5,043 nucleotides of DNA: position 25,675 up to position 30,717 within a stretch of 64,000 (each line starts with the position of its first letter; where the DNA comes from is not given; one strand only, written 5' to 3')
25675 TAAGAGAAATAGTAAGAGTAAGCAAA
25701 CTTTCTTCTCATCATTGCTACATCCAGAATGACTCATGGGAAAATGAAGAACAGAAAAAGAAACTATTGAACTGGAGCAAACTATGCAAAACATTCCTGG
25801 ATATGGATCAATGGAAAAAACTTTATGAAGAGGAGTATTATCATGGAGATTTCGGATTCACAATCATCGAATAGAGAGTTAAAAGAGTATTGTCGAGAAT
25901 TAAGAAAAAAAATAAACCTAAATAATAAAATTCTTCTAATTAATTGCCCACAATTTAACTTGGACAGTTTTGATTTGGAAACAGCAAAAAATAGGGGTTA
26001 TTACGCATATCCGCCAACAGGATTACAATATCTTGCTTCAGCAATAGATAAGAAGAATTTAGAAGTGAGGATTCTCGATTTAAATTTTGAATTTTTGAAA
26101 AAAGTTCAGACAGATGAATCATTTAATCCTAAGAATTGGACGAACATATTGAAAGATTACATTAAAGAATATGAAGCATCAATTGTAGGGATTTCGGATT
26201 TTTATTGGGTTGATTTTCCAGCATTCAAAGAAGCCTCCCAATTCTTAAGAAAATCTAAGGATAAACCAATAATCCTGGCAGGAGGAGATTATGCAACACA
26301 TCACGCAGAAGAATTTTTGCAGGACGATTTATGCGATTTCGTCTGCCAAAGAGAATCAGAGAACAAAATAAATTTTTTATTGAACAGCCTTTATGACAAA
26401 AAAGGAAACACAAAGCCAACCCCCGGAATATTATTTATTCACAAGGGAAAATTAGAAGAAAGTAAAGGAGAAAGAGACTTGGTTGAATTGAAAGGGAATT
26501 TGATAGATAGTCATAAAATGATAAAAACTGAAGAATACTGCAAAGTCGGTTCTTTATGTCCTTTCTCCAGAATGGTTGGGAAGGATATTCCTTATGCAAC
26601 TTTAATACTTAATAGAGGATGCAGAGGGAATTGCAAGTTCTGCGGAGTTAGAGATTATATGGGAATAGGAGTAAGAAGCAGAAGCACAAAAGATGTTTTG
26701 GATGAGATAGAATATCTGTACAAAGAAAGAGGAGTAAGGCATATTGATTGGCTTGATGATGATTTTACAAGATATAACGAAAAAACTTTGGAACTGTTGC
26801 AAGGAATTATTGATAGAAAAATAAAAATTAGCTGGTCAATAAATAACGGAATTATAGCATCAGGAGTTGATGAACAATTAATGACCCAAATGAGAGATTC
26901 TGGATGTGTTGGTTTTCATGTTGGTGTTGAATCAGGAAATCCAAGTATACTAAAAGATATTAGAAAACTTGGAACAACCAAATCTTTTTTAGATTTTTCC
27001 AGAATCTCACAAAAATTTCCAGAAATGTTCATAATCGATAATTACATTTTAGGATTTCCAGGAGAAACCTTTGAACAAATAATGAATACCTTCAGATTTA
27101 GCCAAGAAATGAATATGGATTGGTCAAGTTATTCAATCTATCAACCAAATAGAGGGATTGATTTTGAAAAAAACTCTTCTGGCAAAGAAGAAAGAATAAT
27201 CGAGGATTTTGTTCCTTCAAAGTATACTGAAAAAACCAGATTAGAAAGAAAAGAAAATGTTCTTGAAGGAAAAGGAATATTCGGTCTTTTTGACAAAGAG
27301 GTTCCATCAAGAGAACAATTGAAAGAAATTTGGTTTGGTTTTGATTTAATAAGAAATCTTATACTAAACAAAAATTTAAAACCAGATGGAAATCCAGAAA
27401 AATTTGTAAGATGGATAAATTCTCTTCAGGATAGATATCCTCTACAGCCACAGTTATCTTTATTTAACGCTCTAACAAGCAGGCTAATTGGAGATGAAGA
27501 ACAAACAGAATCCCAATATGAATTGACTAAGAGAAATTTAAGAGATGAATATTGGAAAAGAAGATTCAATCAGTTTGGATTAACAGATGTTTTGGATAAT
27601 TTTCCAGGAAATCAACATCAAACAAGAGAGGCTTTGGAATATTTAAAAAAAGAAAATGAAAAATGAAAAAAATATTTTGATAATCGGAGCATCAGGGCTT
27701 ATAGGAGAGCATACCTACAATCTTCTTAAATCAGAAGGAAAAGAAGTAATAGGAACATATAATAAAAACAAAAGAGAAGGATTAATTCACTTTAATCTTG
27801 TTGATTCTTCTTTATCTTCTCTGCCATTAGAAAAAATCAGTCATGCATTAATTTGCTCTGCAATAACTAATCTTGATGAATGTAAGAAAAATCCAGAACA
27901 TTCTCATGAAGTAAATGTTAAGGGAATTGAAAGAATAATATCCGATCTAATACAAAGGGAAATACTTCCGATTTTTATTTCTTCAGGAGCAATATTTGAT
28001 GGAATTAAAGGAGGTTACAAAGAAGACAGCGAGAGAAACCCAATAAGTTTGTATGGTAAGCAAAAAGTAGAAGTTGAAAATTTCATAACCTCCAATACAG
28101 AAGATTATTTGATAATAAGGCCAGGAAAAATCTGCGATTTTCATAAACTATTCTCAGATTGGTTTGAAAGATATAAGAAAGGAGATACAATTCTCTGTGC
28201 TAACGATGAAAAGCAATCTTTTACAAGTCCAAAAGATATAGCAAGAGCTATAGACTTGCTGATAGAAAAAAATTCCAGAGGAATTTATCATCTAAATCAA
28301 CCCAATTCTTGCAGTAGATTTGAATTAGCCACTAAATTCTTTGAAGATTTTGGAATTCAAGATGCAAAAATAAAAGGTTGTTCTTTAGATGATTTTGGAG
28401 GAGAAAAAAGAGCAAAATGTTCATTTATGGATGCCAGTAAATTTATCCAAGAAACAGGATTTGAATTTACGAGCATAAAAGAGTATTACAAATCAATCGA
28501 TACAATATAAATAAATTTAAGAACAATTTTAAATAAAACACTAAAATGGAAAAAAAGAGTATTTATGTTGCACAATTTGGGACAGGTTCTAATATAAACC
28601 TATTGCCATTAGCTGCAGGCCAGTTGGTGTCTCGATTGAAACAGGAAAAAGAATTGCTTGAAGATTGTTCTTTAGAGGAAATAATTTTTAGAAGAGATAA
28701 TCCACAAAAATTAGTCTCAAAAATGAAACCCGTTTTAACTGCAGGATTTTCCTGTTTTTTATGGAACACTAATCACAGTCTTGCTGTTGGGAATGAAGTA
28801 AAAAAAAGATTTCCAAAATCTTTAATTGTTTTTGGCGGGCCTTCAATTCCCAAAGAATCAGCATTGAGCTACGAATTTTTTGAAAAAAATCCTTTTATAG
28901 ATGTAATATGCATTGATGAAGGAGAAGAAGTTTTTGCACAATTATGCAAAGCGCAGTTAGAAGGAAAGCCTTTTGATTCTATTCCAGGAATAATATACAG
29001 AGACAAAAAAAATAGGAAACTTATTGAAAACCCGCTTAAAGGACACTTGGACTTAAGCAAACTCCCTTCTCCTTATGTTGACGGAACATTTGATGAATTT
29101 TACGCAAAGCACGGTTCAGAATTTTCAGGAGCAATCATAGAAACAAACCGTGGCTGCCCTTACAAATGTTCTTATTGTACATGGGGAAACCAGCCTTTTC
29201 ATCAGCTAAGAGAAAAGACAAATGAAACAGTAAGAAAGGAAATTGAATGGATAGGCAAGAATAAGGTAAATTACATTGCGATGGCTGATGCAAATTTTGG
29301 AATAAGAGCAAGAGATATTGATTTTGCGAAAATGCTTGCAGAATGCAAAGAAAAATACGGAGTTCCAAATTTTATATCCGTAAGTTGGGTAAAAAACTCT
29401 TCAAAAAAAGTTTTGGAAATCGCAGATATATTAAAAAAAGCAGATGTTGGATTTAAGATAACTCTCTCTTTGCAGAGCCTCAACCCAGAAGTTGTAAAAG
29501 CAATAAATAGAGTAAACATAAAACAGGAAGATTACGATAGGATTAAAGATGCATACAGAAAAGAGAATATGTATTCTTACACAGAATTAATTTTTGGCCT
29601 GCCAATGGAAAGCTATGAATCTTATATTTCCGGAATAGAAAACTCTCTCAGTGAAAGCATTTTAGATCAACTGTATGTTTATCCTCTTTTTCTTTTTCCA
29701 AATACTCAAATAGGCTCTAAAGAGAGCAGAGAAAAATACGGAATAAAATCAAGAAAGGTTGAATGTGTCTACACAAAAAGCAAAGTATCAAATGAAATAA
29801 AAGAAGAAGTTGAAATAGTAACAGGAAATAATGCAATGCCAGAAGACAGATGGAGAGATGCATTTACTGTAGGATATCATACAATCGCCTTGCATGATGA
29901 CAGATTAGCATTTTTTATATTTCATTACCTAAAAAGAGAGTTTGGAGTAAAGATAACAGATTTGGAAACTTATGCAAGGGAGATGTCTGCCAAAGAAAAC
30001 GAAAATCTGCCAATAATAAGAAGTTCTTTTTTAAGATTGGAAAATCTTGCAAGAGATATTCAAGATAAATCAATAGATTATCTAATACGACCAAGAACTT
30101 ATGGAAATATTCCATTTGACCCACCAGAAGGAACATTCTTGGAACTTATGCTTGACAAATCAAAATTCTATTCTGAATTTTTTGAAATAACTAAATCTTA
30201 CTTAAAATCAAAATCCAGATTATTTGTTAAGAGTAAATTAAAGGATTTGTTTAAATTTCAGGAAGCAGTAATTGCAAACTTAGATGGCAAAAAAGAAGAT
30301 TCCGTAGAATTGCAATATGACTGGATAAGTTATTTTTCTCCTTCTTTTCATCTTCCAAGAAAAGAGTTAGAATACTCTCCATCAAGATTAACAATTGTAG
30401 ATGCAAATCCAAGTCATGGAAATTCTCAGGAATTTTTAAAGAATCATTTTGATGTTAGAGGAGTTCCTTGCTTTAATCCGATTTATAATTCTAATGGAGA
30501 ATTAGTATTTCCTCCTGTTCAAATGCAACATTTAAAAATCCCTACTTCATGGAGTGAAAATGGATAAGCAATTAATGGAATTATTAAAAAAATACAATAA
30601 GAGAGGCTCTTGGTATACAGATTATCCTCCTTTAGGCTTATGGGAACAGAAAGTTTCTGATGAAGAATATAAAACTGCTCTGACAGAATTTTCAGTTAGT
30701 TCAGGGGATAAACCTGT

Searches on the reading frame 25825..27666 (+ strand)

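Call 23: search_protein_families(library=pfam, proteins=[window:25825-27666:+], max_evalue=0.0001)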
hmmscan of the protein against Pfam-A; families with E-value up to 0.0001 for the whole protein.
window:25825-27666:+ (613 aa): 2 families
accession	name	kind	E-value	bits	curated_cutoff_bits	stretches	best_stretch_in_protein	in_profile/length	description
PF04055.27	Radical_SAM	-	1.2e-19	71.6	29.5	1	261-425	2-165/166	Radical SAM superfamily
PF02310.24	B12-binding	-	2.5e-09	37.4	32.1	1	60-180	10-115/121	B12 binding domain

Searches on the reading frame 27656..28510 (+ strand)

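Call 24: search_protein_families(library=pfam, proteins=[window:27656-28510:+], max_evalue=0.0001)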
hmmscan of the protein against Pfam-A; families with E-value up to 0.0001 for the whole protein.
window:27656-28510:+ (284 aa): 3 families
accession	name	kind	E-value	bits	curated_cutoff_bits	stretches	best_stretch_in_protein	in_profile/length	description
PF04321.23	RmlD_sub_bind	-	2.1e-35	122.6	27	1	6-276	2-276/287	RmlD substrate binding domain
PF01370.27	Epimerase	-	8.5e-16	58.5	20.9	1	7-208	1-230/240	NAD dependent epimerase/dehydratase family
PF16363.11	GDP_Man_Dehyd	-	1.2e-05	25.3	27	0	8-151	1-171/332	GDP-mannose 4,6 dehydratase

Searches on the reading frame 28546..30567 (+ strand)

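Call 24: search_protein_families(library=pfam, proteins=[window:28546-30567:+], max_evalue=0.0001)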
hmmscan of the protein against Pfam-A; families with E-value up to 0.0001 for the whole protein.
window:28546-30567:+ (673 aa): 2 families
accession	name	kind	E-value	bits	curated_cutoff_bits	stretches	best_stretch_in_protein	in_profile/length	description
PF04055.27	Radical_SAM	-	3.5e-14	53.7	29.5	1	199-359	2-158/166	Radical SAM superfamily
PF02310.24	B12-binding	-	3.1e-05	24.2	32.1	0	67-133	56-120/121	B12 binding domain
